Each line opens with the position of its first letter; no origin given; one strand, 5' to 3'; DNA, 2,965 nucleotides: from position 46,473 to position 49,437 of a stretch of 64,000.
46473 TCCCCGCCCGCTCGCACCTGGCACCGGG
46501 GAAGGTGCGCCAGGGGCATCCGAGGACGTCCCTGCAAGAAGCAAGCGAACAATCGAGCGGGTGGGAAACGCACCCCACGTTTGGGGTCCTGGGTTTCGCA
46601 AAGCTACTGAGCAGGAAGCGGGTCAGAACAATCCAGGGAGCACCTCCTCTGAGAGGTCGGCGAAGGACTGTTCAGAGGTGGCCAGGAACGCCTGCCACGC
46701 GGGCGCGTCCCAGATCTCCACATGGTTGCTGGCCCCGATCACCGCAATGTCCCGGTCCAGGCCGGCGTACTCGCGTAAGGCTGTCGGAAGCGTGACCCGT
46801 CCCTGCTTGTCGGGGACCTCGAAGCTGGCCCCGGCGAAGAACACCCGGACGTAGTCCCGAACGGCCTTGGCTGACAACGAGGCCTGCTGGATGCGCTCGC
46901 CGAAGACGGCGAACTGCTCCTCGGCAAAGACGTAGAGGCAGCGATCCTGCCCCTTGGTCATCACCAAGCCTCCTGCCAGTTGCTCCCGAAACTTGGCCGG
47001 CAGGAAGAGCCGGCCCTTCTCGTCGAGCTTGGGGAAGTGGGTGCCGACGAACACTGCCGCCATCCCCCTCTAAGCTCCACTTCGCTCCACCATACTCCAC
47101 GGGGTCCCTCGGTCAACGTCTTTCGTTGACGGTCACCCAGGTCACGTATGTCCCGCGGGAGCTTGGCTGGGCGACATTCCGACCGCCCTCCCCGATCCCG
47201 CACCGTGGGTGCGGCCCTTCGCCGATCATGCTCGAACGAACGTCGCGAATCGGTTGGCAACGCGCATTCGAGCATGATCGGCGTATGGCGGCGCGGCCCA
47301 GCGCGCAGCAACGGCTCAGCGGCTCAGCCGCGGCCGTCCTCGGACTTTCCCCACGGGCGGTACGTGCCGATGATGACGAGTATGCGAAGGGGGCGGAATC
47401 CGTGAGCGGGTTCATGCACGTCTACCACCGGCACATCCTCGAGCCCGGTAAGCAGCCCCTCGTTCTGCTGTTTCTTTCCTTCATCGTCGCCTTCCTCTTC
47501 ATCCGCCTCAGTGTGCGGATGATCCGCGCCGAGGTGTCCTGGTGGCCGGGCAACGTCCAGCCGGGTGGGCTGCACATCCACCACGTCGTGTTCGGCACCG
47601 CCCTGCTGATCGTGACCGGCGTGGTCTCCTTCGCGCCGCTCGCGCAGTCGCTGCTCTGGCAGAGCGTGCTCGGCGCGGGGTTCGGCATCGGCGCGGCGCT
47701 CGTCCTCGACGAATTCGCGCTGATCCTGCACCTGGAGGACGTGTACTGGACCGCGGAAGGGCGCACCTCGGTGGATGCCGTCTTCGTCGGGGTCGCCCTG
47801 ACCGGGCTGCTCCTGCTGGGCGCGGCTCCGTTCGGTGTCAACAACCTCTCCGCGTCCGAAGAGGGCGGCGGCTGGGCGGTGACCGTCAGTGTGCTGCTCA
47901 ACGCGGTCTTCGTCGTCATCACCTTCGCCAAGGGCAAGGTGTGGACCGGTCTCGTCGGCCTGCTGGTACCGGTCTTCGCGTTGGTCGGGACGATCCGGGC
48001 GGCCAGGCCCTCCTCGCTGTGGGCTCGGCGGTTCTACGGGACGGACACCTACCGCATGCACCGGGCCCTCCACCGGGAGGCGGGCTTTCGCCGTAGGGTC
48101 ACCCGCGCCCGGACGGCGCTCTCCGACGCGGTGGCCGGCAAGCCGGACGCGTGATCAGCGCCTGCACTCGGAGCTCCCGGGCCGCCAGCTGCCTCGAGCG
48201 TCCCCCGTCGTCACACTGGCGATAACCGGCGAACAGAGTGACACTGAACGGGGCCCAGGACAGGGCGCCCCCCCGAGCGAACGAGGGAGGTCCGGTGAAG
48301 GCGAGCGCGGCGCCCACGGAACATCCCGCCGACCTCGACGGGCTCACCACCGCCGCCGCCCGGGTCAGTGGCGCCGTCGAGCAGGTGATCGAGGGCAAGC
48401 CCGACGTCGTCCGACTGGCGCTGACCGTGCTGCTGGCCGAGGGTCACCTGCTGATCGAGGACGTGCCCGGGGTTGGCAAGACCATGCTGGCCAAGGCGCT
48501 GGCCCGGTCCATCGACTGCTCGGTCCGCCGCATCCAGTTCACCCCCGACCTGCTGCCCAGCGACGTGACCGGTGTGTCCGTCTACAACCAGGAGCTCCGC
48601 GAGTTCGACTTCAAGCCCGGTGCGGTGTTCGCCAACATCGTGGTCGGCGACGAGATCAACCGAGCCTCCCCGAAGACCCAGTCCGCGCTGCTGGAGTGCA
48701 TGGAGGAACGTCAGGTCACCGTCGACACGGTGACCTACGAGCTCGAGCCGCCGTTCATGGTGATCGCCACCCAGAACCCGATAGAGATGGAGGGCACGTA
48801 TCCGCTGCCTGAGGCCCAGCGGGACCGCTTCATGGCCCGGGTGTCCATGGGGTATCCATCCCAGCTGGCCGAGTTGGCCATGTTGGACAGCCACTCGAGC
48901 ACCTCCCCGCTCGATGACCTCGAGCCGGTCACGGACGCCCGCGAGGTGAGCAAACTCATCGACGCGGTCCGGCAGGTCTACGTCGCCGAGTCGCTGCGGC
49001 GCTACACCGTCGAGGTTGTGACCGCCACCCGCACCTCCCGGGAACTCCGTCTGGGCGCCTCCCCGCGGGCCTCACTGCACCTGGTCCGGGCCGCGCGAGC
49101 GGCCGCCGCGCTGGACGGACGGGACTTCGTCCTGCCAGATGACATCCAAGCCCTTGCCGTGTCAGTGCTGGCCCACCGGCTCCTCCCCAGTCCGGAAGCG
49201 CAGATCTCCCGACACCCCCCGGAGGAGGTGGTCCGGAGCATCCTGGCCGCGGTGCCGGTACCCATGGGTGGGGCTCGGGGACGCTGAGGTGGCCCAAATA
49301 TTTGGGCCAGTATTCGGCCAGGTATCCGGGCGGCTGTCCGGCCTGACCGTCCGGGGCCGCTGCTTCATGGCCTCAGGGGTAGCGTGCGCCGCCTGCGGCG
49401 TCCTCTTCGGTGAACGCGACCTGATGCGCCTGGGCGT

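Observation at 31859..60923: Family of palindromic interspersed elements (16-bp perfect inverted-repeat arms, ~30-bp spacer) at three promoter-proximal sites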

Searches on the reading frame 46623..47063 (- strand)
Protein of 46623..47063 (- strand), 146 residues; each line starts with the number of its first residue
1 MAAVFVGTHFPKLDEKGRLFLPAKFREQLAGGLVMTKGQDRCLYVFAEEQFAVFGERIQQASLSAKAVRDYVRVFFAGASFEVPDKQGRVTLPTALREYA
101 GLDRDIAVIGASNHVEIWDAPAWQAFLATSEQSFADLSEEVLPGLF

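Call 22: find_encoding_contigs(protein=window:46623-47063:-, flank=10000, max_places=6)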
Protein window:46623-47063:- (146 aa): 23 contigs read that carry it; 6 places shown.
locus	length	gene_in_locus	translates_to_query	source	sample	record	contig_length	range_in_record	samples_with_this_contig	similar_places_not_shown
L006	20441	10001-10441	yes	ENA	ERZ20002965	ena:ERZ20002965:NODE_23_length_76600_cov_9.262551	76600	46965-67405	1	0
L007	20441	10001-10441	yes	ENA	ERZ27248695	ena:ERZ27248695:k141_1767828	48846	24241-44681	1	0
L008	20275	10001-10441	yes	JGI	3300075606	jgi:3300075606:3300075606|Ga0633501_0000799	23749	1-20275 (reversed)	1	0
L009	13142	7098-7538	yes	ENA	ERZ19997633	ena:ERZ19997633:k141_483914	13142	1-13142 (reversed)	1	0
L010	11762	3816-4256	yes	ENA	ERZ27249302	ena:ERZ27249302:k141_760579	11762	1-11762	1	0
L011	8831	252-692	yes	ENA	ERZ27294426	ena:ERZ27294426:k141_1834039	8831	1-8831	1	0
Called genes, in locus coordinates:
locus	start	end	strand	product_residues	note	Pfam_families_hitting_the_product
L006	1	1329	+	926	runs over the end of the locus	PF07733:DNA_pol3_alpha, PF17657:DNA_pol3_finger, PF14579:HHH_6, PF01336:tRNA_anti-codon (weak)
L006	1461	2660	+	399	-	PF00817:IMS, PF21999:IMS_HHH_1 (weak), PF11799:IMS_C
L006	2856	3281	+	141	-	PF11239:DUF3040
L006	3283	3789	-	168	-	PF00300:His_Phos_1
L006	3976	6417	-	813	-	PF11992:TgpA_N, PF01841:Transglut_core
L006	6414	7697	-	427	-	PF01882:DUF58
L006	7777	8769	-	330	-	PF00004:AAA (weak), PF07726:AAA_3, PF07728:AAA_5, PF17863:AAA_lid_2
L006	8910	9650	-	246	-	-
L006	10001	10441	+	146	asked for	PF02381:MraZ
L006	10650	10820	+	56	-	-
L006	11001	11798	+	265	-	PF01795:Methyltransf_5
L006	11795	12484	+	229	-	-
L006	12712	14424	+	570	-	PF03717:PBP_dimer, PF00905:Transpeptidase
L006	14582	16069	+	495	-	PF01225:Mur_ligase, PF08245:Mur_ligase_M, PF02875:Mur_ligase_C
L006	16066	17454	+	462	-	PF01225:Mur_ligase, PF08245:Mur_ligase_M, PF02875:Mur_ligase_C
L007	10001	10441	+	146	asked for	PF02381:MraZ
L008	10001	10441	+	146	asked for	PF02381:MraZ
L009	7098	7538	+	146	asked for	PF02381:MraZ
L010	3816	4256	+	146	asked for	PF02381:MraZ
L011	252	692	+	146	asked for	PF02381:MraZ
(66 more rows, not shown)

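Call 43: find_homologous_proteins(query=window:46623-47063:-, max_evalue=1e-40)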
Query window:46623-47063:- (146 aa): 7019 proteins with E <= 1e-40 among 8000 candidates; the best 120 are listed.
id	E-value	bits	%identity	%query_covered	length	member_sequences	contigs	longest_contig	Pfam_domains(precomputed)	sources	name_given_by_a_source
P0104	6.8e-90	316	99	100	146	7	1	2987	PF02381.24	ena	-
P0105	2.3e-73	263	83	98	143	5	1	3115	PF02381.24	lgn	-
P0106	3.0e-73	262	82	98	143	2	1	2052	PF02381.24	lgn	-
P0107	7.4e-71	254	79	98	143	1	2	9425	PF02381.24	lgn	-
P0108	2.0e-70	253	80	98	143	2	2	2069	PF02381.24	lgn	-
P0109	3.4e-70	252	79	98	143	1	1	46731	PF02381.24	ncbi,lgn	-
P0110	2.5e-68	246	76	98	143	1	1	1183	PF02381.24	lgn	-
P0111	2.2e-64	233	73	98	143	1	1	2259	PF02381.24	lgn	-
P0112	3.6e-64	233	73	98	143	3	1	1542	PF02381.24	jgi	jgi:MraZ protein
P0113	6.3e-64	232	72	98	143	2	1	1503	PF02381.24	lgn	-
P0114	1.3e-61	225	69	100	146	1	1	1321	PF02381.24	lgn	-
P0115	1.7e-61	224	71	98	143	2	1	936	PF02381.24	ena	-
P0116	1.9e-61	224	70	98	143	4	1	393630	PF02381.24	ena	-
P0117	1.3e-60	221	69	99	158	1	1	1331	PF02381.24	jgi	jgi:MraZ protein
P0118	3.4e-60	220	68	99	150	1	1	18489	PF02381.24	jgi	jgi:MraZ protein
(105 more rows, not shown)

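Call 44: find_encoding_contigs(protein=P0109, flank=10000, max_places=2)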
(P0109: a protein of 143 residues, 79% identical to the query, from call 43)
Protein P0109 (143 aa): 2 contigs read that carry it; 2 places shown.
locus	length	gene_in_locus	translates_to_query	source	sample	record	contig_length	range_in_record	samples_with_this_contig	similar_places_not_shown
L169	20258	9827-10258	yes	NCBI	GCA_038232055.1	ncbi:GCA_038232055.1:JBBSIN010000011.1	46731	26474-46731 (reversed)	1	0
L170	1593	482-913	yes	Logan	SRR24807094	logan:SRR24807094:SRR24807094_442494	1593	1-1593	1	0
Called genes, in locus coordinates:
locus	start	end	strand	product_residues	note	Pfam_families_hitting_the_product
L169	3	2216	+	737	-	?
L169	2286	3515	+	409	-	PF00817:IMS, PF21999:IMS_HHH_1 (weak), PF11799:IMS_C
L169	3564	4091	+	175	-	PF11239:DUF3040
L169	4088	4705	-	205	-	PF13302:Acetyltransf_3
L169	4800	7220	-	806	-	PF11992:TgpA_N, PF01841:Transglut_core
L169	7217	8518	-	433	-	PF01882:DUF58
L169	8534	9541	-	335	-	PF20030:bpMoxR (faint), PF00493:MCM (weak), PF00004:AAA (weak), PF07726:AAA_3, PF07728:AAA_5, PF17863:AAA_lid_2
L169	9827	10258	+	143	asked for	PF02381:MraZ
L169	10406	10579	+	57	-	-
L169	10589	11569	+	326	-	PF01795:Methyltransf_5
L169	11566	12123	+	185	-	-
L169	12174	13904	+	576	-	PF03717:PBP_dimer, PF00905:Transpeptidase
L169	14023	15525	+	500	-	PF01225:Mur_ligase, PF08245:Mur_ligase_M, PF02875:Mur_ligase_C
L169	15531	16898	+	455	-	PF08245:Mur_ligase_M, PF02875:Mur_ligase_C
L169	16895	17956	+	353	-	PF00953:Glycos_transf_4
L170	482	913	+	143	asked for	PF02381:MraZ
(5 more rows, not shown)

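Call 45: find_encoding_contigs(protein=P0105, flank=5000, max_places=2)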
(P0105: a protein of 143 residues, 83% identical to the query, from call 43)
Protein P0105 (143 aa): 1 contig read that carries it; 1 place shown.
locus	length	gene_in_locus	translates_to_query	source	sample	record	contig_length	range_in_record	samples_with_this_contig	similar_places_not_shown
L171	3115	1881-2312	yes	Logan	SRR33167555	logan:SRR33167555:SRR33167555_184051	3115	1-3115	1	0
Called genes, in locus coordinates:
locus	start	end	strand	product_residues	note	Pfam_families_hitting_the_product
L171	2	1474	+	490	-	?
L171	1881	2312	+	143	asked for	PF02381:MraZ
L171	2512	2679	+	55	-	-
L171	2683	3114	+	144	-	?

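Call 46: find_encoding_contigs(protein=P0107, flank=8000, max_places=2)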
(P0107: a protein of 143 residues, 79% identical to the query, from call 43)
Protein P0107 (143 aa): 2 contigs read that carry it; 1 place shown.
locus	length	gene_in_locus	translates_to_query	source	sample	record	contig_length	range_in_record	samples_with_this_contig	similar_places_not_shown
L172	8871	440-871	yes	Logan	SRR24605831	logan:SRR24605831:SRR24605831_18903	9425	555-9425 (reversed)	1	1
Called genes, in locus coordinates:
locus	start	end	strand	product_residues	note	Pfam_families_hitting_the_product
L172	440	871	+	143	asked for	PF02381:MraZ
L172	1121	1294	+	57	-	-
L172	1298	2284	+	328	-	PF01795:Methyltransf_5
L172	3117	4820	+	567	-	PF03717:PBP_dimer, PF00905:Transpeptidase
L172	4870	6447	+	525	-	PF01225:Mur_ligase, PF08245:Mur_ligase_M, PF02875:Mur_ligase_C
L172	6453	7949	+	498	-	PF01225:Mur_ligase (weak), PF08245:Mur_ligase_M, PF02875:Mur_ligase_C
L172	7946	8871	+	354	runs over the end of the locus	PF00953:Glycos_transf_4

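Call 90: find_encoding_contigs(protein=P0104, flank=2500, max_places=10)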
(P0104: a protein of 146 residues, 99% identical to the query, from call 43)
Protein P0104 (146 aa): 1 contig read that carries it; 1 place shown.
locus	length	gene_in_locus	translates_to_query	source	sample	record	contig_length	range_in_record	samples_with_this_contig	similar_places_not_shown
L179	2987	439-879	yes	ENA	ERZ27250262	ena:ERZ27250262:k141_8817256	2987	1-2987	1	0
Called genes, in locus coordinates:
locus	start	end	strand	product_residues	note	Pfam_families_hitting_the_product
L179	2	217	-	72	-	?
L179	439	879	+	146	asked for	PF02381:MraZ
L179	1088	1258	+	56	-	-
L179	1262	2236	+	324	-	PF01795:Methyltransf_5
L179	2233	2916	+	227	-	-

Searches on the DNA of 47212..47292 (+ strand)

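Call 67: search_dna_similar(query=window:47212-47292:+, collection=plasmids, mode=distant, max_evalue=10, max_rows=15)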
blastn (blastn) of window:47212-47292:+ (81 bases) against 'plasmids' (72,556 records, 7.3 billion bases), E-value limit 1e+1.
Records with a match: 22; places in all: 22; records where one place covers at least 80% of the query: 0.
Best place of each record, by identity: >=99% 6; 90-95% 2; 80-90% 14.
By first word of the organism name: Ensifer 5; Sinorhizobium 3; Leisingera 3; Novosphingobium 2; Sphingobium 2; Variovorax 1; Pseudomonas 1; Burkholderia 1; Qingshengfaniella 1; Haladaptatus 1; and 2 more.
By predicted mobility (MOB-suite, as given by PLSDB): non-mobilizable 15; conjugative 7.
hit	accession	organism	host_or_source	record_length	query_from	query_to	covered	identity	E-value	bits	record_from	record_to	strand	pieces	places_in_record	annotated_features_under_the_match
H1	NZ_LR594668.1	Variovorax sp. SRS16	linuron-contaminated soil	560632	6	39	42%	88.2%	2e-1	42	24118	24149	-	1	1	aspartate ammonia-lyase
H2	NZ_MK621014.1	Pseudomonas syringae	-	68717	4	39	44%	81.6%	7e+0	36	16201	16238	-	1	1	hypothetical protein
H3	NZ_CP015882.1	Ensifer adhaerens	silty clay loam soil (pH 6.1)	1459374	1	34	42%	85.3%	6e-1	40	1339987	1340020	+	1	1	none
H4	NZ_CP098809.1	Ensifer adhaerens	whole organism,soil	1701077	1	34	42%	85.3%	6e-1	40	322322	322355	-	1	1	none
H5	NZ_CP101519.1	Ensifer adhaerens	cell cuture,rhizosphere soil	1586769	1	34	42%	85.3%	6e-1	40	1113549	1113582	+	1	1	none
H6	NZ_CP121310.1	Ensifer adhaerens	bacterial colony,soil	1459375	1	34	42%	85.3%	6e-1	40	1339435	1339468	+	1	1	none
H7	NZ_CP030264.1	Ensifer adhaerens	Zea mays,whole organism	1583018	1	34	42%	85.3%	6e-1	40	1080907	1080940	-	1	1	none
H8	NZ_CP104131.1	Sinorhizobium sp. K101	Phaseolus vulgaris,cell ...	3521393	38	71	42%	82.4%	7e+0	36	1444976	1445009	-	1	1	none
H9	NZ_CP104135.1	Sinorhizobium sp. C101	Phaseolus vulgaris,cell ...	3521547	38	71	42%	82.4%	7e+0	36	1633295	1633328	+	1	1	none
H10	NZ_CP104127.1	Sinorhizobium sp. M103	Phaseolus vulgaris,cell ...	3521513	38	71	42%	82.4%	7e+0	36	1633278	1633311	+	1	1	none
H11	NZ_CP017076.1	Novosphingobium resinovorum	single cell,soil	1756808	51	81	38%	84.8%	7e+0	36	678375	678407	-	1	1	none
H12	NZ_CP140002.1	Novosphingobium capsulatum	-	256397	6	33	35%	89.3%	7e+0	36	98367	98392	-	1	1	traC: type IV secretion system protein TraC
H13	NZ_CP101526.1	Burkholderia arboris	mixed culture,soil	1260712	45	73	36%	86.2%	7e+0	36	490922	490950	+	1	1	none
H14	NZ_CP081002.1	Sphingobium sp. V4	cell culture,soil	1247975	3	31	36%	86.2%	7e+0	36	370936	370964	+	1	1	record has no annotation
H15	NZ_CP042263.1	Qingshengfaniella alkalisoli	cell culture,saline soil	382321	55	79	31%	92.3%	7e+0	36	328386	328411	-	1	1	hypothetical protein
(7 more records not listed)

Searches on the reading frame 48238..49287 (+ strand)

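Call 17: search_protein_families(library=pfam, proteins=[window:48238-49287:+], max_evalue=0.01)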
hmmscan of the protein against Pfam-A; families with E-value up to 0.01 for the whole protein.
window:48238-49287:+ (349 aa): 10 families
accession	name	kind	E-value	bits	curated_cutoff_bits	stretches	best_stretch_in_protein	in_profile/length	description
PF07726.17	AAA_3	-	4.2e-64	214.7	27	1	70-199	1-130/131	ATPase family associated with various cellular activities (AAA)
PF17863.7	AAA_lid_2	-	7.3e-25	87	22.7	1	263-335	2-74/74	AAA lid domain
PF07728.20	AAA_5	-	8.3e-16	58.7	22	1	76-198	7-139/139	AAA domain (dynein-related subfamily)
PF00004.35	AAA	-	6.2e-07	30.4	21.2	1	76-183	6-112/131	ATPase family associated with various cellular activities (AAA)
PF00493.29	MCM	-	3.6e-05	23.4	23.3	1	69-183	58-175/224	MCM P-loop domain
PF20030.5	bpMoxR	-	4.1e-05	23.2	27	1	46-206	9-168/205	MoxR domain in the MoxR-vWA-beta-propeller ternary systems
PF01078.27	Mg_chelatase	-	7.6e-05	22.6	20.3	0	58-89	11-43/207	Magnesium chelatase, subunit ChlI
PF05496.18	RuvB_N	-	0.001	19.3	27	1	68-161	33-114/159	Holliday junction DNA helicase RuvB P-loop domain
PF20720.3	nSTAND3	-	0.0012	19.1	27.2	1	58-90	7-39/155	Novel STAND NTPase 3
PF07724.20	AAA_2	-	0.0062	17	27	0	69-161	4-105/166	AAA domain (Cdc48 subfamily)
